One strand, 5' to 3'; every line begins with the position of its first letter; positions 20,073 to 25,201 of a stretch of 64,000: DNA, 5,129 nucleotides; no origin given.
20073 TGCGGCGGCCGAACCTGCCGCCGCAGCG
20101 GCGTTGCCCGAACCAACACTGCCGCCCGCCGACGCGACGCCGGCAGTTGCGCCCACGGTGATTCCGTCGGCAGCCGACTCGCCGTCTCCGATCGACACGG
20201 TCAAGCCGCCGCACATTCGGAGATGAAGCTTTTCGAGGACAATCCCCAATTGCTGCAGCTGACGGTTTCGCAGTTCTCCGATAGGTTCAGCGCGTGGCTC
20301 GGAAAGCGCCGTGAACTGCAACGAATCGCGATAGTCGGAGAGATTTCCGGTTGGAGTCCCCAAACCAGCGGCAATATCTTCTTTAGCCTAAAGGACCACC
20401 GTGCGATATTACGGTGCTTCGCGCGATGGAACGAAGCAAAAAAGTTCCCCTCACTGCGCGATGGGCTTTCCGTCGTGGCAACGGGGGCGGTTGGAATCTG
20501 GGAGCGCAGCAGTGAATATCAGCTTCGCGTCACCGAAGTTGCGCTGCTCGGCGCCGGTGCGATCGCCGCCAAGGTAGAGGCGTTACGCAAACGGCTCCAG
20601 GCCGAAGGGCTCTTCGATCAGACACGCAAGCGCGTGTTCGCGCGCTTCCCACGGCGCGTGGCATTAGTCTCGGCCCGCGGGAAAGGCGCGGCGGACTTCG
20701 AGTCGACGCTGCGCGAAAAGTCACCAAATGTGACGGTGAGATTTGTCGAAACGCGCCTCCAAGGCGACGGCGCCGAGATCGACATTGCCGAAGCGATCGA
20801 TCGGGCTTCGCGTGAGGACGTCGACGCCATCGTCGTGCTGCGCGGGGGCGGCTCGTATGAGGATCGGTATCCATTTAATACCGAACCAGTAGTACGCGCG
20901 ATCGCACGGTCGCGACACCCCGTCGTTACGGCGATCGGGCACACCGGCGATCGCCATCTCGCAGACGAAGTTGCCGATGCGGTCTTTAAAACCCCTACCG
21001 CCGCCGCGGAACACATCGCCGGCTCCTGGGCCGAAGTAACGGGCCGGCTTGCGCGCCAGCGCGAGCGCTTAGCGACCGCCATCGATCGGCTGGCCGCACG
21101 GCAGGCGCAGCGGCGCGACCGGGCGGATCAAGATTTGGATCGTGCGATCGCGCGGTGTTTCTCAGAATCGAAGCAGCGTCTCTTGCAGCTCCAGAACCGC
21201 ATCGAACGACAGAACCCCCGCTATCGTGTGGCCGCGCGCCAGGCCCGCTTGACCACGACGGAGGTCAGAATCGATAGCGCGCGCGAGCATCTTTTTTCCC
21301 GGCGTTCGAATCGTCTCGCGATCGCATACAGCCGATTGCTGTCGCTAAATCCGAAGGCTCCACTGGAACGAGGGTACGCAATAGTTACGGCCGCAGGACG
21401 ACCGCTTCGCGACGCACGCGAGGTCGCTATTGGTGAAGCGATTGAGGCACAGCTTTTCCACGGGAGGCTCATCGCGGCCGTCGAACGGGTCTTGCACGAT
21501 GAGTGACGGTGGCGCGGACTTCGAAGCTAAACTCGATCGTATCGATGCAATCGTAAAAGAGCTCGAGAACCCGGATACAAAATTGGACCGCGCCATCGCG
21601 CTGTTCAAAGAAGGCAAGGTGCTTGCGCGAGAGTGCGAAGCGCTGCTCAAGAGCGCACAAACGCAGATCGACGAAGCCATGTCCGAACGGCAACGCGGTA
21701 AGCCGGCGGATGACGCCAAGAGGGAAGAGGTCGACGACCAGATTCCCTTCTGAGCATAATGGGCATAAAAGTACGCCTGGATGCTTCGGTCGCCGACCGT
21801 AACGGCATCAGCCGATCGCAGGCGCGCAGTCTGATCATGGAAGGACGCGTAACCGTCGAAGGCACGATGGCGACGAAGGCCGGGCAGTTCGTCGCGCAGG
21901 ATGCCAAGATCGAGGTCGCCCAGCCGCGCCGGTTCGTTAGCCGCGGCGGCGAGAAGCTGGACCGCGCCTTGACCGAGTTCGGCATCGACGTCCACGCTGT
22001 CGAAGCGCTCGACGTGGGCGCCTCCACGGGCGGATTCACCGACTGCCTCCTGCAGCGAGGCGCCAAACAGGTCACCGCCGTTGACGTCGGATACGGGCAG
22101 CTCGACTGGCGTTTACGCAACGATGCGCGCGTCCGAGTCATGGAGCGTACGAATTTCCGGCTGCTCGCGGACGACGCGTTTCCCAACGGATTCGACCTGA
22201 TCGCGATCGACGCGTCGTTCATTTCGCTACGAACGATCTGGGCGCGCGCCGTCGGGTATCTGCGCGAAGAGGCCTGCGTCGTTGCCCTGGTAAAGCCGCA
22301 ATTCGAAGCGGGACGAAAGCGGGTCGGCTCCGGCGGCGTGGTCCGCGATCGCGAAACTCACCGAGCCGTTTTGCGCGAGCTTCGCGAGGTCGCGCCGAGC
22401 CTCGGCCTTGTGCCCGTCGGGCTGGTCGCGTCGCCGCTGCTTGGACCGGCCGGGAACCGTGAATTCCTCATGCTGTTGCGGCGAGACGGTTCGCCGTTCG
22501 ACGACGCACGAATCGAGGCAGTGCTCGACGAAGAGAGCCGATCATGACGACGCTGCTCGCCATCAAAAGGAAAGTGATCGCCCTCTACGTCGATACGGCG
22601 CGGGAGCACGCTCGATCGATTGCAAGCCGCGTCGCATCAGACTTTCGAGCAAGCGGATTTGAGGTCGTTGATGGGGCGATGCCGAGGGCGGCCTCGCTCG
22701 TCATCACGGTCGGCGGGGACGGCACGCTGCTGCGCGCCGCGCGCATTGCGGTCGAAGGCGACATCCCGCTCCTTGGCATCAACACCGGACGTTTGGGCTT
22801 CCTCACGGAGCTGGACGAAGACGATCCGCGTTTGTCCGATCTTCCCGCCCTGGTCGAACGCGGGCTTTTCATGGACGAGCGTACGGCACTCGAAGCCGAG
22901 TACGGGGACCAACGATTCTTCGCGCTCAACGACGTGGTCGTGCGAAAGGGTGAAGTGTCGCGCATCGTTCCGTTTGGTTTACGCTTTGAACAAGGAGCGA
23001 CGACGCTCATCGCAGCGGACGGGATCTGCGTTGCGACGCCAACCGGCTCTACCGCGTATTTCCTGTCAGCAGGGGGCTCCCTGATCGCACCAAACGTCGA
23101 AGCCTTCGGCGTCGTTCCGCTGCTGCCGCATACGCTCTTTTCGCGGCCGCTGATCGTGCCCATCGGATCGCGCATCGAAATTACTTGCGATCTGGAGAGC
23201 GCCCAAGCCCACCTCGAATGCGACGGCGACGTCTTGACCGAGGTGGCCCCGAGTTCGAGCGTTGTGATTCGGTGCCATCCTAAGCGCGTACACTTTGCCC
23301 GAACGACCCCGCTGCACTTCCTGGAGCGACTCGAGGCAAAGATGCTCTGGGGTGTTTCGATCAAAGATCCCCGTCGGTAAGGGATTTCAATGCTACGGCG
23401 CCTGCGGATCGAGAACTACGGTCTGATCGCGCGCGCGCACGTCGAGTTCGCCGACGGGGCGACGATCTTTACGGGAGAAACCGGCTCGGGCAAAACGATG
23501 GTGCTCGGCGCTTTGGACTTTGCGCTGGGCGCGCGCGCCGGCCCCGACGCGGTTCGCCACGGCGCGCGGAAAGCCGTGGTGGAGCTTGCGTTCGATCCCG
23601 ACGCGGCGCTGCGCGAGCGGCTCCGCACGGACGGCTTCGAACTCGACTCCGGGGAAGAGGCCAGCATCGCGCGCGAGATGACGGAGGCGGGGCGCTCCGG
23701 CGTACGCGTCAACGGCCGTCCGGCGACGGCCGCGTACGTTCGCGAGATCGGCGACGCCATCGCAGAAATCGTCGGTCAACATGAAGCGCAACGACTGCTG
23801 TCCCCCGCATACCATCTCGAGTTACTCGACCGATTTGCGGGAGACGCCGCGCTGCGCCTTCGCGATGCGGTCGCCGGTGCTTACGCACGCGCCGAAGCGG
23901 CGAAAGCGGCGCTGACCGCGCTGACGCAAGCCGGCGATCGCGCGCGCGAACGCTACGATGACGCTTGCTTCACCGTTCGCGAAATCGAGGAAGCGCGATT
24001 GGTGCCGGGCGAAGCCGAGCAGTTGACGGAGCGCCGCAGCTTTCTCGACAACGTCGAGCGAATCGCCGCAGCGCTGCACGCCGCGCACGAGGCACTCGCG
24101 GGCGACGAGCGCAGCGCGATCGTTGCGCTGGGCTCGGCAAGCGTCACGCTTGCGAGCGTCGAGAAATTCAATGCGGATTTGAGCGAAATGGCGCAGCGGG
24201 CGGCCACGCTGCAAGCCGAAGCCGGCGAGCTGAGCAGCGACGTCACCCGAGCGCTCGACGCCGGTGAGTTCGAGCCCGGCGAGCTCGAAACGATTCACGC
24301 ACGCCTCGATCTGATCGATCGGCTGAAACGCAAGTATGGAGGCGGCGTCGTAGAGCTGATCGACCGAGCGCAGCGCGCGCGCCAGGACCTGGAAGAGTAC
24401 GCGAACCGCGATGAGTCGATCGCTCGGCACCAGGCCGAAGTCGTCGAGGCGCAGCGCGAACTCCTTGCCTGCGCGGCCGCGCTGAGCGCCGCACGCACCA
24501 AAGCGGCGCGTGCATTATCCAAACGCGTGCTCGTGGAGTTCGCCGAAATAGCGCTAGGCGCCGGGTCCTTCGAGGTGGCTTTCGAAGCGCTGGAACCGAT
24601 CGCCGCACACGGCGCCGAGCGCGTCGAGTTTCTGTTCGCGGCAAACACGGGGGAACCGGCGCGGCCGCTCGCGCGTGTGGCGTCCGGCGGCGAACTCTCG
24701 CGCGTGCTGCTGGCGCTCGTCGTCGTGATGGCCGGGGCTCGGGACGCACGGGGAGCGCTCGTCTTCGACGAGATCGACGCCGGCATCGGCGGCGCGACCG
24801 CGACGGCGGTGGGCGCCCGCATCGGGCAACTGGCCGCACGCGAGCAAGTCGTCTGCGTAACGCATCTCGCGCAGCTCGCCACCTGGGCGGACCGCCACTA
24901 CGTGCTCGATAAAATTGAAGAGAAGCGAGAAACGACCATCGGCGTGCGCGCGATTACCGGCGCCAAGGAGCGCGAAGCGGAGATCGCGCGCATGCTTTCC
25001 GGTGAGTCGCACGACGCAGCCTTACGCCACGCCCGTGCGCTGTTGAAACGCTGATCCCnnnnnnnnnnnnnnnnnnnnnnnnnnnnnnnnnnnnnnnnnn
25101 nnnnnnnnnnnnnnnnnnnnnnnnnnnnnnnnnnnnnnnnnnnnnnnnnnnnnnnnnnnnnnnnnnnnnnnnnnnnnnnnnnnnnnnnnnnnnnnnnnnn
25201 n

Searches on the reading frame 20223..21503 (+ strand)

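Call 26: search_protein_families(library=pfam, proteins=[window:20223-21503:+], max_evalue=0.00001)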
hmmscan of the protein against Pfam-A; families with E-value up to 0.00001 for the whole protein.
window:20223-21503:+ (427 aa): 3 families
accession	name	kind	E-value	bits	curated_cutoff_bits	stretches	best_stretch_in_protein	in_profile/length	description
PF02601.20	Exonuc_VII_L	-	1.2e-66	225.8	35.9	1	130-417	1-313/315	Exonuclease VII, large subunit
PF13742.12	tRNA_anti_2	-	5.1e-15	55.9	27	1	13-106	1-94/95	OB-fold nucleic acid binding domain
PF01336.31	tRNA_anti-codon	-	9.4e-06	25.9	27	0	37-108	3-74/75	OB-fold nucleic acid binding domain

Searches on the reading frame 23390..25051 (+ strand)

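Call 26: search_protein_families(library=pfam, proteins=[window:23390-25051:+], max_evalue=0.00001)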
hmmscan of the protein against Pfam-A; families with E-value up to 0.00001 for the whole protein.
window:23390-25051:+ (554 aa): 2 families
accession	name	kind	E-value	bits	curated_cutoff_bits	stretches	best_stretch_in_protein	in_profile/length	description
PF02463.25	SMC_N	-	4e-16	59.6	40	1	1-510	1-215/220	RecF/RecN/SMC N terminal domain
PF13476.12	AAA_23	-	9.5e-11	43.1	27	1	4-135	1-132/201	AAA domain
